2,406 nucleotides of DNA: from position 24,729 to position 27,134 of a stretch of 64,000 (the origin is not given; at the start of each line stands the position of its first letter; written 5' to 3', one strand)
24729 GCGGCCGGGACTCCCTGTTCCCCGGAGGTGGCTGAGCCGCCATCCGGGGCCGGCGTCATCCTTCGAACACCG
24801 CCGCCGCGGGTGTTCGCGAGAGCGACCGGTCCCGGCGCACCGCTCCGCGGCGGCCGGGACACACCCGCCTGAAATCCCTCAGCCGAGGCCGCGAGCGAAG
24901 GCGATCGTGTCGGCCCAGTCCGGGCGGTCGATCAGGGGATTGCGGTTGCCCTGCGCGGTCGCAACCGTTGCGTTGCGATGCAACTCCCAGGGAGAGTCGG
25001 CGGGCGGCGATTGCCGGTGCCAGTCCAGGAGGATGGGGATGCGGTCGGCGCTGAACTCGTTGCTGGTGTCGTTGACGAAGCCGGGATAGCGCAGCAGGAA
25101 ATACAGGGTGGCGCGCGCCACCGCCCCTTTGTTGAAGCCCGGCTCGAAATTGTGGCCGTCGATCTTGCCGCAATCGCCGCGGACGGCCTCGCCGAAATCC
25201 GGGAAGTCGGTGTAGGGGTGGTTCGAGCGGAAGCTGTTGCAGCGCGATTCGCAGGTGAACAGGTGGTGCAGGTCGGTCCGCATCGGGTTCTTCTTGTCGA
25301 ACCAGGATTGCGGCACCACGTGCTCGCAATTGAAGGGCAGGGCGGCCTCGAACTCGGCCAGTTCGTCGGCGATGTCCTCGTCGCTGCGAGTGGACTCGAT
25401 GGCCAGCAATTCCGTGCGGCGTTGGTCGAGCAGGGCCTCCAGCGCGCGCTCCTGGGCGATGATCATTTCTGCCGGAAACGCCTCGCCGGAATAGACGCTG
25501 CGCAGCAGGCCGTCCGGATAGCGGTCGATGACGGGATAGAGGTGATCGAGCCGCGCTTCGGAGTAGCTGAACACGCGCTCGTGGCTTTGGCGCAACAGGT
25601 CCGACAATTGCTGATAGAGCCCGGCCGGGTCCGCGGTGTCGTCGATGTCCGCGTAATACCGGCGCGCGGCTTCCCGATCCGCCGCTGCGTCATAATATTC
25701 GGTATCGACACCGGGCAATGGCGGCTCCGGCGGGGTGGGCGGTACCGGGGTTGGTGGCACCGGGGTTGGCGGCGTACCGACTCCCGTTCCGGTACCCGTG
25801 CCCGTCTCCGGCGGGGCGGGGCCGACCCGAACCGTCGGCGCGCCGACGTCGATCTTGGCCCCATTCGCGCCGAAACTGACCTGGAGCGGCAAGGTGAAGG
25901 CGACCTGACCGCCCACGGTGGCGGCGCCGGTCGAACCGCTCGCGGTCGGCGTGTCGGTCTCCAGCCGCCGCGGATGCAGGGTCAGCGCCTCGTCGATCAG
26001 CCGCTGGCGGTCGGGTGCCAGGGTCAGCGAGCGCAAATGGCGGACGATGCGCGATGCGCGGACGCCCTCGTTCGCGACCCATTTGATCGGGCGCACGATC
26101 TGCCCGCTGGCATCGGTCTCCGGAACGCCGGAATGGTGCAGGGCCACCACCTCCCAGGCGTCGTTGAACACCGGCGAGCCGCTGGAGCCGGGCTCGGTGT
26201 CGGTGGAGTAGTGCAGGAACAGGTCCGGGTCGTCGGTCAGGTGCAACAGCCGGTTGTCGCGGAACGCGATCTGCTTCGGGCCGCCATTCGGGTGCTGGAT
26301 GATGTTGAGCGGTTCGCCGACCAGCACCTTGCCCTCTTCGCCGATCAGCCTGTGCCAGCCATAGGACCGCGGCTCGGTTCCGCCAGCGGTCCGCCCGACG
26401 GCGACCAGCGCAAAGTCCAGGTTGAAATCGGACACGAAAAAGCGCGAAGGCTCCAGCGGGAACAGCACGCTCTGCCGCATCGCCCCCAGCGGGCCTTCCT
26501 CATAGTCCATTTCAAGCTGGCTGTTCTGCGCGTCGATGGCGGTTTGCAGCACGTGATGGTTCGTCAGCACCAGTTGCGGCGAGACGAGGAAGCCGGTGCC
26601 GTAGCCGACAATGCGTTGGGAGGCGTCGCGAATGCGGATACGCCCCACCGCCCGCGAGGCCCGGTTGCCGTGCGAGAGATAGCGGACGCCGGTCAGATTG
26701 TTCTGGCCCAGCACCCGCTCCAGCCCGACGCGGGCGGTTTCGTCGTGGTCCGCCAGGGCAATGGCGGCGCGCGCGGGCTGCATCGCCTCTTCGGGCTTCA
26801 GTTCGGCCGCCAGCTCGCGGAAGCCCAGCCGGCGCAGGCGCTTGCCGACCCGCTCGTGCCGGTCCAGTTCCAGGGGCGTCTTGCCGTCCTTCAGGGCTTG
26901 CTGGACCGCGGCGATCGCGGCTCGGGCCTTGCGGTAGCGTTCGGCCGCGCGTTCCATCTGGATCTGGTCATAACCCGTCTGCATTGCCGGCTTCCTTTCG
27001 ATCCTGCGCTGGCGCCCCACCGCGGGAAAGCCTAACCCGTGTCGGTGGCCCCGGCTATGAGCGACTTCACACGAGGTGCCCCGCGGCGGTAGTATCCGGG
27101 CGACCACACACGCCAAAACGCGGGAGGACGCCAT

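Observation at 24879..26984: Stand-alone trypsin-like serine protease fused to an Endonuclease I domain, with no signal peptide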

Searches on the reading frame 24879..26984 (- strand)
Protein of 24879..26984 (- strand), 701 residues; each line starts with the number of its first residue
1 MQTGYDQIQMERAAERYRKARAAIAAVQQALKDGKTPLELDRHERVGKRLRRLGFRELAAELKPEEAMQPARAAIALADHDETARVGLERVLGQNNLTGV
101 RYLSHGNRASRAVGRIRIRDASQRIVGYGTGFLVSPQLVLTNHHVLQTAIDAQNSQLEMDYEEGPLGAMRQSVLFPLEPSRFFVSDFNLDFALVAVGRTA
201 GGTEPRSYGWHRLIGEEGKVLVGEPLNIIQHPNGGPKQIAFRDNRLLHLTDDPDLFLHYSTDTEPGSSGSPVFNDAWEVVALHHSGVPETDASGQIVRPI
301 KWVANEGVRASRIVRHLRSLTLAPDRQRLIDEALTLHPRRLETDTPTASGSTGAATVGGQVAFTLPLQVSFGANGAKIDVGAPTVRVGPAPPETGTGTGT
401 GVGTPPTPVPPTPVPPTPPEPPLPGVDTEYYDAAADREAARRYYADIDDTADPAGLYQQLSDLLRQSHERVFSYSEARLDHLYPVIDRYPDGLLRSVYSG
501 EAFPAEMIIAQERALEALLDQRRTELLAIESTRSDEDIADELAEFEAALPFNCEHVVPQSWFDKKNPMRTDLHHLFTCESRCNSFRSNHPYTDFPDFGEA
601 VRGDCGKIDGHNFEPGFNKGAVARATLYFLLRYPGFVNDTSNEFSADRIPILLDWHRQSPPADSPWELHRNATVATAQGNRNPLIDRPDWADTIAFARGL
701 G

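Call 3: search_protein_families(library=pfam, proteins=[window:24879-26984:-], max_evalue=1)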
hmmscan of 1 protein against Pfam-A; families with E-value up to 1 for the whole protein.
window:24879-26984:- (701 aa): 6 families
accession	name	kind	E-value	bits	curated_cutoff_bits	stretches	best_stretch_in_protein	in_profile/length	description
PF04231.19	Endonuclease_1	-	8.6e-28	98.1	25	1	546-688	73-234/235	Endonuclease I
PF13365.12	Trypsin_2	-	5.1e-24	86.1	27.6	1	129-282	1-144/144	Trypsin-like peptidase domain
PF10459.15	Peptidase_S46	-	2e-07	30.5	22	1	119-164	39-84/698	Peptidase S46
PF00089.32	Trypsin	-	0.00093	19.5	20.6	1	130-152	28-52/220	Trypsin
PF00949.27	Peptidase_S7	-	0.022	15.1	20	1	261-290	91-120/131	Peptidase S7, Flavivirus NS3 serine protease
PF00585.24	Thr_dehydrat_C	-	0.19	12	27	1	88-123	28-63/91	C-terminal regulatory domain of Threonine dehydratase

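Call 4: search_protein_families(library=ncbifam, proteins=[window:24879-26984:-], max_evalue=1)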
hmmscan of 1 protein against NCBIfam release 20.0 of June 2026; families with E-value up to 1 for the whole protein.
window:24879-26984:- (701 aa): 6 families
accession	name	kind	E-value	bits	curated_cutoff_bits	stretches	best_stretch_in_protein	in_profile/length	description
NF011716.0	PRK15137.1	equivalog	8.8e-07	29.1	372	1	567-687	114-228/235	deoxyribonuclease I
NF033740.0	MarP_fam_protase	equivalog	0.0045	16.1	250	1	107-148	191-232/390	MarP family serine protease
TIGR02037.1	degP_htrA_DO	subfamily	0.05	12.5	416.2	1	121-149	54-83/434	Do family serine endopeptidase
NF041810.1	Avs1b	equivalog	0.1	9.7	1500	1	128-164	19-54/1931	AVAST type 1 anti-phage system protease Avs1b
NF041521.1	HhoA_HhoB_HtrA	equivalog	0.15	11.4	450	0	121-149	51-80/335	HhoA/HhoB/HtrA family serine endopeptidase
NF053519.1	DipepPtdsDpp7Prph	equivalog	0.31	9.4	1200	0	127-162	66-102/708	dipeptidyl-peptidase Dpp7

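Call 5: search_protein_families(library=padloc, proteins=[window:24879-26984:-], max_evalue=1)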
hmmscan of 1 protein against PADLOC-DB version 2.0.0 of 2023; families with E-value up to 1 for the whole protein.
window:24879-26984:- (701 aa): 6 families
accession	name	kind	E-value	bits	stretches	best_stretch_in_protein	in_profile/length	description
PDLC02959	RT-Protease_XI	-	4.7e-07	27.1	1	123-295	346-496/510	single gene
PDLC02960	RT-Protease_XI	-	3.1e-06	24.4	1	123-295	348-492/506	single gene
PDLC03855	LmuA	-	0.0011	16.4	1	125-293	14-179/425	-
PDLC05022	PDC-S45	-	0.0027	14.7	1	117-197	26-116/293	-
PDLC03010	nacht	-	0.017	12.3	1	108-151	130-174/378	-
PDLC02159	Avs1b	-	0.11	7.8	1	128-160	19-50/1924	-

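Call 6: find_homologous_proteins(query=window:24879-26984:-, max_evalue=0.001)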
Query window:24879-26984:- (701 aa): 3551 proteins with E <= 0.001 among 8000 candidates; the best 120 are listed.
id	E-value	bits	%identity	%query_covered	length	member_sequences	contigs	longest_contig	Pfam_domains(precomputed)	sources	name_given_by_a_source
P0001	0.0e+0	1614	100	100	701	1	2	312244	PF13365.13,PF10459.16,PF04231.20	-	-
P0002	3.7e-184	632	47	98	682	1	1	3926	PF13365.13,PF04231.20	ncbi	-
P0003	1.3e-181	624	46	98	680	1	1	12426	PF13365.13,PF04231.20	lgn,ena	-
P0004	5.5e-178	612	46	98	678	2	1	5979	PF13365.13,PF04231.20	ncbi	-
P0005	3.2e-175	603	45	99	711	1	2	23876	PF13365.13,PF04231.20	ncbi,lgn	-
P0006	2.0e-174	600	45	99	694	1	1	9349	PF13365.13,PF04231.20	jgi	jgi:endonuclease G, mitochondrial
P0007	3.6e-174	599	45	100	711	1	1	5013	PF13365.13,PF04231.20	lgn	-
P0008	4.2e-174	599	44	99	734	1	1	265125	PF13365.13,PF04231.20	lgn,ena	-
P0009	6.2e-174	598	48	93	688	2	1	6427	PF13365.13,PF04231.20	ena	-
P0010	1.9e-173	597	45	99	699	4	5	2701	PF13365.13,PF04231.20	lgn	-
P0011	2.1e-173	597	44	99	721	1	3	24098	PF13365.13,PF04231.20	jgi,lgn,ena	jgi:endonuclease I/V8-like Glu-specific endopeptidase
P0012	3.1e-173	596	47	95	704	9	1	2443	PF13365.13,PF04231.20,PF00089.33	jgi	jgi:endonuclease G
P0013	7.1e-173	595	44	98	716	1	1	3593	PF13365.13,PF04231.20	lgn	-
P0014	8.7e-173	595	45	100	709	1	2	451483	PF13365.13,PF04231.20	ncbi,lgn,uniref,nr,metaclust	ncbi:endonuclease [Fischerella sp. PCC 9605]|uniref:endonuclease n=1 Tax=Fischerella sp. PCC 9605 Ta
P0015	1.4e-172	594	44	99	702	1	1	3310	PF13365.13,PF04231.20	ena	-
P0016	1.9e-172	594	47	91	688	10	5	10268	PF13365.13,PF04231.20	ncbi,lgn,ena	-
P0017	9.2e-172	591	47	91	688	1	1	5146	PF13365.13,PF04231.20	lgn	-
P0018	2.0e-171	590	55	39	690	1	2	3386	PF13365.13,PF04231.20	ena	-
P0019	2.0e-171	590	44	100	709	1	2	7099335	PF13365.13,PF04231.20,PF00089.33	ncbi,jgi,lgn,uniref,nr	ncbi:MAG: endonuclease [Mojavia pulchra JT2-VF2]|jgi:endonuclease I/V8-like Glu-specific endopeptida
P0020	8.0e-171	588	44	98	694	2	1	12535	PF13365.13,PF04231.20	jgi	jgi:endonuclease G, mitochondrial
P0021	9.6e-171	588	45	95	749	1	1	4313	PF13365.13,PF04231.20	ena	-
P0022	1.3e-170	587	44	96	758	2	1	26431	PF13365.13,PF04231.20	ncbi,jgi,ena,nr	ncbi:MAG TPA: endonuclease [Hyalangium sp.]|nr:endonuclease [Hyalangium sp.]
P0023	3.3e-170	586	45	99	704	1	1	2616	PF13365.13,PF04231.20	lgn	-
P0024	3.6e-170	586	45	99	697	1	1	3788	PF13365.13,PF04231.20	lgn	-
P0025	7.1e-170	585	44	98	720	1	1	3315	PF13365.13,PF04231.20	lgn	-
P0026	7.4e-170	585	45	95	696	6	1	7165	PF13365.13,PF04231.20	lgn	-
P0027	1.6e-169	584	45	99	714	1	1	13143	PF13365.13,PF04231.20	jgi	jgi:endonuclease I/V8-like Glu-specific endopeptidase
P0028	1.8e-169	584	43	99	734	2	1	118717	PF13365.13,PF04231.20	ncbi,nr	ncbi:MAG: endonuclease [Oscillatoriales cyanobacterium C42_A2020_001]|nr:endonuclease [Leptolyngbyac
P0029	2.0e-169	583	45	99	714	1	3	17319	PF13365.13,PF04231.20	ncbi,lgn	ncbi:MAG: endonuclease [Dehalococcoidia bacterium]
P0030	2.0e-169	583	44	99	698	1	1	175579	PF13365.13,PF04231.20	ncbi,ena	-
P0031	2.2e-169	583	45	99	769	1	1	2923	PF13365.13,PF04231.20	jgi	jgi:endonuclease I/V8-like Glu-specific endopeptidase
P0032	2.4e-169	583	45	98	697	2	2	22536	PF13365.13,PF04231.20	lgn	-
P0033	3.5e-169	583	44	97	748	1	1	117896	PF13365.13,PF04231.20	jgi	jgi:endonuclease G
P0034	4.4e-169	582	45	100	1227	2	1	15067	PF13365.13,PF04231.20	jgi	jgi:endonuclease G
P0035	6.4e-169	582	46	99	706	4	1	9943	PF13365.13,PF04231.20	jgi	jgi:endonuclease G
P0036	6.9e-169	582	46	95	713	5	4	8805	PF13365.13,PF04231.20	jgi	jgi:endonuclease G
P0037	8.7e-169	581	44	99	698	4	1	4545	PF13365.13,PF04231.20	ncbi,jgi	jgi:endonuclease I/V8-like Glu-specific endopeptidase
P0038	1.2e-168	581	44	99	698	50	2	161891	PF13365.13,PF04231.20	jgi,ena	-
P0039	1.6e-168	581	43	99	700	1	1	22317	PF13365.13,PF04231.20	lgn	-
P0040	2.3e-168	580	44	99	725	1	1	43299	PF13365.13,PF04231.20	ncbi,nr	ncbi:MAG TPA: endonuclease [Pyrinomonadaceae bacterium]|nr:endonuclease [Pyrinomonadaceae bacterium]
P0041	3.0e-168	580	49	83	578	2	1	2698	PF13365.13,PF04231.20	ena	-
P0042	3.4e-168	579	47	88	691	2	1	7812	PF13365.13,PF04231.20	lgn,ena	-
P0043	3.7e-168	579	45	95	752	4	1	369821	PF13365.13,PF04231.20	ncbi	-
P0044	4.0e-168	579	43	97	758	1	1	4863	PF13365.13,PF04231.20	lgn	-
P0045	4.8e-168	579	45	96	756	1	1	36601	PF13365.13,PF04231.20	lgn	-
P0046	4.8e-168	579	45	95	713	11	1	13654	PF13365.13,PF04231.20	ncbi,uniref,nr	ncbi:endonuclease [Nostoc sp. UIC 10630]|uniref:endonuclease n=1 Tax=Nostoc sp. UIC 10630 TaxID=2100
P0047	5.3e-168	579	45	95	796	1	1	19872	PF13365.13,PF04231.20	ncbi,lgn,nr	ncbi:MAG: endonuclease [Myxococcaceae bacterium]|nr:endonuclease [Myxococcaceae bacterium]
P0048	3.6e-167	576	45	99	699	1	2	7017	PF13365.13,PF04231.20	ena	-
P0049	2.2e-166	573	44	95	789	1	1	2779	PF13365.13,PF04231.20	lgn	-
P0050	3.2e-166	573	46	98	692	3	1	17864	PF13365.13,PF04231.20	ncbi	-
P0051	4.4e-166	572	43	99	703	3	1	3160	PF13365.13,PF04231.20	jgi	jgi:endonuclease I/V8-like Glu-specific endopeptidase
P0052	7.1e-166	572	48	88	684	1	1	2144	PF13365.13,PF04231.20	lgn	-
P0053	7.4e-166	572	47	95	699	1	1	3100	PF13365.13,PF04231.20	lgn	-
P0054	1.1e-165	571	43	98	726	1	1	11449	PF13365.13,PF04231.20,PF00089.33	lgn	-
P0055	1.5e-165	571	44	99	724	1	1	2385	PF13365.13,PF04231.20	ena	-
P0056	1.7e-165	571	44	95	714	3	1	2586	PF13365.13,PF04231.20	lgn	-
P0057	2.1e-165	570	43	99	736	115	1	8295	PF13365.13,PF04231.20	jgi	jgi:endonuclease G, mitochondrial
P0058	2.3e-165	570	43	99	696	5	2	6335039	PF13365.13,PF04231.20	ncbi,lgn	-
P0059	4.5e-165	569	43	99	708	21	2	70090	PF13365.13,PF04231.20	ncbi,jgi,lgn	jgi:endonuclease I/V8-like Glu-specific endopeptidase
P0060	6.1e-165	569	43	99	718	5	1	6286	PF13365.13,PF04231.20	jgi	jgi:endonuclease G, mitochondrial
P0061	6.6e-165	569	43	99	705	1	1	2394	PF13365.13,PF04231.20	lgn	-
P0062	1.0e-164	568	45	99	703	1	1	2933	PF13365.13,PF04231.20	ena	-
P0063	1.1e-164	568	44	96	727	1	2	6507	PF13365.13,PF04231.20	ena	-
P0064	1.1e-164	568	44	99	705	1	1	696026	PF13365.13,PF04231.20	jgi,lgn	jgi:endonuclease I/V8-like Glu-specific endopeptidase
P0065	1.2e-164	568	44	95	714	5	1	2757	PF13365.13,PF04231.20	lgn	-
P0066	1.4e-164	567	46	99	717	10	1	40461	PF13365.13,PF04231.20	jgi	-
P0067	1.6e-164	567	45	96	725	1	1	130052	PF13365.13,PF04231.20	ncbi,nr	ncbi:MAG: endonuclease [Leptolyngbyaceae cyanobacterium bins.349]|nr:endonuclease [Leptolyngbyaceae 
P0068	1.6e-164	567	43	100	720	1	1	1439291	PF13365.13,PF04231.20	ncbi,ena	-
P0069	1.8e-164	567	46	95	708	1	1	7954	PF13365.13,PF04231.20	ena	-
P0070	2.6e-164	567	46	94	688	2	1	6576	PF13365.13,PF04231.20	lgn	-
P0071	3.1e-164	566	46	96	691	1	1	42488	PF13365.13,PF04231.20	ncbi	-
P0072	4.0e-164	566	42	99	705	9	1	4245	PF13365.13,PF04231.20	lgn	-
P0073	4.1e-164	566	48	87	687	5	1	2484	PF13365.13,PF04231.20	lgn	-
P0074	4.9e-164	566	45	99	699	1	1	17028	PF13365.13,PF04231.20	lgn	-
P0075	5.2e-164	566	42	99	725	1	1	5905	PF13365.13,PF04231.20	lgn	-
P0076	6.4e-164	565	46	94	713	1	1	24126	PF13365.13,PF04231.20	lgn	-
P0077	7.2e-164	565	44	99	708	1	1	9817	PF13365.13,PF04231.20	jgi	jgi:endonuclease I/V8-like Glu-specific endopeptidase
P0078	1.2e-163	564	44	99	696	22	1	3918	PF13365.13,PF04231.20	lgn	-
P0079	1.3e-163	564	44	99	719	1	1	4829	PF13365.13,PF04231.20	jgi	jgi:endonuclease G, mitochondrial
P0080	1.3e-163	564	44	98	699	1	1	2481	PF13365.13,PF04231.20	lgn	-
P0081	1.3e-163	564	43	99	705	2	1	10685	PF13365.13,PF04231.20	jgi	jgi:endonuclease G, mitochondrial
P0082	1.5e-163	564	43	96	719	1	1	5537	PF13365.13,PF04231.20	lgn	-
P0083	1.7e-163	564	42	99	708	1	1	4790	PF13365.13,PF04231.20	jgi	jgi:endonuclease G, mitochondrial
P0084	1.9e-163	564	44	98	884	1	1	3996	PF13365.13,PF04231.20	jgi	jgi:endonuclease G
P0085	1.9e-163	564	44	99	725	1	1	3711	PF13365.13,PF04231.20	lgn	-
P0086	2.3e-163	563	45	96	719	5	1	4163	PF13365.13,PF04231.20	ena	-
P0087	2.7e-163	563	45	95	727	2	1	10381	PF13365.13,PF04231.20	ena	-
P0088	2.9e-163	563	45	99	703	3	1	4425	PF13365.13,PF04231.20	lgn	-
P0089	3.5e-163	563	46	95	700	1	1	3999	PF13365.13,PF04231.20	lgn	-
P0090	4.1e-163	563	43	99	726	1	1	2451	PF13365.13,PF04231.20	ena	-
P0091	5.0e-163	562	43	99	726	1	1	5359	PF13365.13,PF04231.20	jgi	-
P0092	5.2e-163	562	44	99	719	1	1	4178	PF13365.13,PF04231.20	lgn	-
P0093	1.2e-162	561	42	99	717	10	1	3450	PF13365.13,PF04231.20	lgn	-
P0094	1.4e-162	561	43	99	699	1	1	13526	PF13365.13,PF04231.20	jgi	jgi:endonuclease I/V8-like Glu-specific endopeptidase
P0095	1.6e-162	561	46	88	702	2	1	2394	PF13365.13,PF04231.20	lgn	-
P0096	2.1e-162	560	44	98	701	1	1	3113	PF13365.13,PF04231.20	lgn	-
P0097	3.0e-162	560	51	39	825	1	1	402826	PF13365.13,PF04231.20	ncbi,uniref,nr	ncbi:endonuclease [Hyalangium rubrum]|uniref:Endonuclease n=1 Tax=Hyalangium rubrum TaxID=3103134 Re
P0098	3.8e-162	559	42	95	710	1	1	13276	PF13365.13,PF04231.20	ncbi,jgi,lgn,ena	ncbi:MAG TPA: endonuclease [Pyrinomonadaceae bacterium]|jgi:endonuclease I/V8-like Glu-specific endo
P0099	5.5e-162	559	45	98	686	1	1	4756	PF13365.13,PF04231.20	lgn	-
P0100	6.9e-162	559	42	96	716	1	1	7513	PF13365.13,PF04231.20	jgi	jgi:endonuclease G, mitochondrial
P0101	7.5e-162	558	43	95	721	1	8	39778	PF13365.13,PF04231.20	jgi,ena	jgi:endonuclease I/V8-like Glu-specific endopeptidase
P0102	9.0e-162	558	42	99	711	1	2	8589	PF13365.13,PF04231.20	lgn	-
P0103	1.0e-161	558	44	87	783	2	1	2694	PF13365.13,PF04231.20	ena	-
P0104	1.1e-161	558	48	88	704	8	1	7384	PF13365.13,PF04231.20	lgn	-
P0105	1.3e-161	558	44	99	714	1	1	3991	PF13365.13,PF04231.20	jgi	jgi:endonuclease G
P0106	1.3e-161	558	44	98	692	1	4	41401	PF13365.13,PF04231.20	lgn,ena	-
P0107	1.5e-161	557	42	100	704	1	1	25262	PF13365.13,PF04231.20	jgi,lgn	jgi:endonuclease G, mitochondrial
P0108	1.9e-161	557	43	99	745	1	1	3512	PF13365.13,PF04231.20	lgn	-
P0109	2.3e-161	557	44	98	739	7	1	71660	PF13365.13,PF04231.20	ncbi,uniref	ncbi:endonuclease [Streptomyces sp. NPDC052015]|uniref:endonuclease n=1 Tax=Streptomyces sp. NPDC052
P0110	2.4e-161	557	42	99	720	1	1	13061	PF13365.13,PF04231.20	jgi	jgi:endonuclease G, mitochondrial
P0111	2.4e-161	557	44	99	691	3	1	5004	PF13365.13,PF04231.20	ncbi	-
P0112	4.1e-161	556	42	99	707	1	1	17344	PF13365.13,PF04231.20,PF00089.33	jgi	jgi:endonuclease G, mitochondrial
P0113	5.9e-161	556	45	95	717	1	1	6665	PF13365.13,PF04231.20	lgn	-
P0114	8.4e-161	555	46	88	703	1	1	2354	PF13365.13,PF04231.20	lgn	-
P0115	9.7e-161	555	45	99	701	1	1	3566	PF13365.13,PF04231.20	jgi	jgi:endonuclease G, mitochondrial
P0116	1.1e-160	555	45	95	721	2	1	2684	PF13365.13,PF04231.20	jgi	jgi:endonuclease I/V8-like Glu-specific endopeptidase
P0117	1.1e-160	555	45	99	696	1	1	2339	PF13365.13,PF04231.20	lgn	-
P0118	1.1e-160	555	43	99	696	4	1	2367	PF13365.13,PF04231.20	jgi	-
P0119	1.3e-160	554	54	39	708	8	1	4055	PF13365.13,PF04231.20,PF00089.33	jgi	-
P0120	1.8e-160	554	44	98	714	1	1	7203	PF13365.13,PF04231.20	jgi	jgi:endonuclease I/V8-like Glu-specific endopeptidase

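Call 21: find_encoding_contigs(protein=P0001, flank=10000, max_places=3)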
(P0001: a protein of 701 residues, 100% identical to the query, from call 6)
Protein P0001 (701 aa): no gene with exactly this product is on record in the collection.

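Call 22: find_encoding_contigs(protein=P0019, flank=10000, max_places=2)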
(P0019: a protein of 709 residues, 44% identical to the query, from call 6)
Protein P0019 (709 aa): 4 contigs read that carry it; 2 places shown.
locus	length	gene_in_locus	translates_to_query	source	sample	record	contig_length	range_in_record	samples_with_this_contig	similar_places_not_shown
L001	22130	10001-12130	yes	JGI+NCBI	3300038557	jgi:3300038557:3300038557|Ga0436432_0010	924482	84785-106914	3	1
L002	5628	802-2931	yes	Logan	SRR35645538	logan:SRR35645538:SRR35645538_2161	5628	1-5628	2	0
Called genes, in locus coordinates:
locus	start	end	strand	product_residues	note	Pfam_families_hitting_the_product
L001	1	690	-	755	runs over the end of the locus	PF00498:FHA, PF16697:Yop-YscD_cpl, PF00912:Transgly, PF00905:Transpeptidase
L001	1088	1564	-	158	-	-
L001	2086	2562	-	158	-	PF01252:Peptidase_A8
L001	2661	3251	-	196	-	PF02632:BioY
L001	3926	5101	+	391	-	PF12849:PBP_like_2, PF01547:SBP_bac_1, PF12727:PBP_like (faint)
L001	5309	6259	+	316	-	PF00528:BPD_transp_1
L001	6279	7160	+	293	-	PF00528:BPD_transp_1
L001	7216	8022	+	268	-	PF02463:SMC_N, PF00005:ABC_tran, PF13304:AAA_21 (faint)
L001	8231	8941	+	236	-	PF03575:Peptidase_S51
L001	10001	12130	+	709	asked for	PF00089:Trypsin (faint), PF13365:Trypsin_2, PF04231:Endonuclease_1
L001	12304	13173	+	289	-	PF12275:DUF3616 (weak)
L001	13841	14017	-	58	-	PF07878:RHH_5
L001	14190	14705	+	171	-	-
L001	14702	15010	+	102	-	-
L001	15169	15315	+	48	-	-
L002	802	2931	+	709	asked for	PF00089:Trypsin (faint), PF13365:Trypsin_2, PF04231:Endonuclease_1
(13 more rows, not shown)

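Call 23: find_encoding_contigs(protein=P0058, flank=10000, max_places=2)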
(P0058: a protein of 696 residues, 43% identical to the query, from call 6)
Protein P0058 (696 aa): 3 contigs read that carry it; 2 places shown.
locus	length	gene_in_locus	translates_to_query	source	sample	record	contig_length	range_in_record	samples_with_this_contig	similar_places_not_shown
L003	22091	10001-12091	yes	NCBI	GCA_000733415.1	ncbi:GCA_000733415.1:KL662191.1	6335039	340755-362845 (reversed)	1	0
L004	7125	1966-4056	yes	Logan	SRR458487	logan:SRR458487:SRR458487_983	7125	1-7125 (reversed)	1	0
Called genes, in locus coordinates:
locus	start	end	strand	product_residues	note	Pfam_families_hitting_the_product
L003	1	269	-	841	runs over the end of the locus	PF03486:HI0933_like (faint), PF07992:Pyr_redox_2, PF13738:Pyr_redox_3 (weak), PF00070:Pyr_redox, PF18267:Rubredoxin_C, PF04324:Fer2_BFD, PF03460:NIR_SIR_ferr, PF01077:NIR_SIR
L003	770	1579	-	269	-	PF00590:TP_methylase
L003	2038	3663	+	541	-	PF00657:Lipase_GDSL (faint)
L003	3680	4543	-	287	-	PF00793:DAHP_synth_1, PF03102:NeuB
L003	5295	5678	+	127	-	PF07366:SnoaL (weak), PF12680:SnoaL_2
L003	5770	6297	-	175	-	PF20363:DUF6658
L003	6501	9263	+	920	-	PF11791:Aconitase_B_N, PF06434:Aconitase_2_N, PF00330:Aconitase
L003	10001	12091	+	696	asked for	PF13365:Trypsin_2, PF04231:Endonuclease_1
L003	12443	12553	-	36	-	-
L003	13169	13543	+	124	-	-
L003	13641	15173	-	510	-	PF13230:GATase_4 (faint), PF13522:GATase_6, PF13537:GATase_7, PF00156:Pribosyltran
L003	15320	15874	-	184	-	PF00583:Acetyltransf_1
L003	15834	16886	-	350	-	PF00561:Abhydrolase_1 (faint), PF12697:Abhydrolase_6, PF20408:Abhydrolase_11 (faint), PF12146:Hydrolase_4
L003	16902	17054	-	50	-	-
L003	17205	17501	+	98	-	-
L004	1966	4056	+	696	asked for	PF13365:Trypsin_2, PF04231:Endonuclease_1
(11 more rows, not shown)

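Call 24: find_encoding_contigs(protein=P0068, flank=10000, max_places=2)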
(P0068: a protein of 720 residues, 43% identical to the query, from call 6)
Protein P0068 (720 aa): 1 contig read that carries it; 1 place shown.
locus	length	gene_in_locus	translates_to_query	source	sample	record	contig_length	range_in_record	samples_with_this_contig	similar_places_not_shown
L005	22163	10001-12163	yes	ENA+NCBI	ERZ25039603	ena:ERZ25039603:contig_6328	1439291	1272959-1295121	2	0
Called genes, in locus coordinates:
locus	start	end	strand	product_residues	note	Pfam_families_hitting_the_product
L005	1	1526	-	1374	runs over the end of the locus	-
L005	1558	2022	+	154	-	PF09346:SMI1_KNR4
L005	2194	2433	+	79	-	-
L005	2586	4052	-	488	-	PF07610:DUF1573, PF22544:HYDIN_VesB_CFA65-like_Ig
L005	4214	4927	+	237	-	PF07596:SBP_bac_10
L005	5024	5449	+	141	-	-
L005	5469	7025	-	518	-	PF16655:PhoD_N (weak), PF09423:PhoD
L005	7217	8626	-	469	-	PF00884:Sulfatase, PF01663:Phosphodiest (weak), PF16347:SGSH_C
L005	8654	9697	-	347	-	PF26363:Phospholipase-like (weak), PF01764:Lipase_3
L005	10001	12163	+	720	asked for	PF13365:Trypsin_2, PF04231:Endonuclease_1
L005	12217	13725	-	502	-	PF00437:T2SSE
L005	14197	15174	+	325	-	PF16884:ADH_N_2 (weak), PF08240:ADH_N, PF16912:Glu_dehyd_C, PF00107:ADH_zinc_N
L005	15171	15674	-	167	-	-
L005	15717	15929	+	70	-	-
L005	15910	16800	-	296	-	PF01566:Nramp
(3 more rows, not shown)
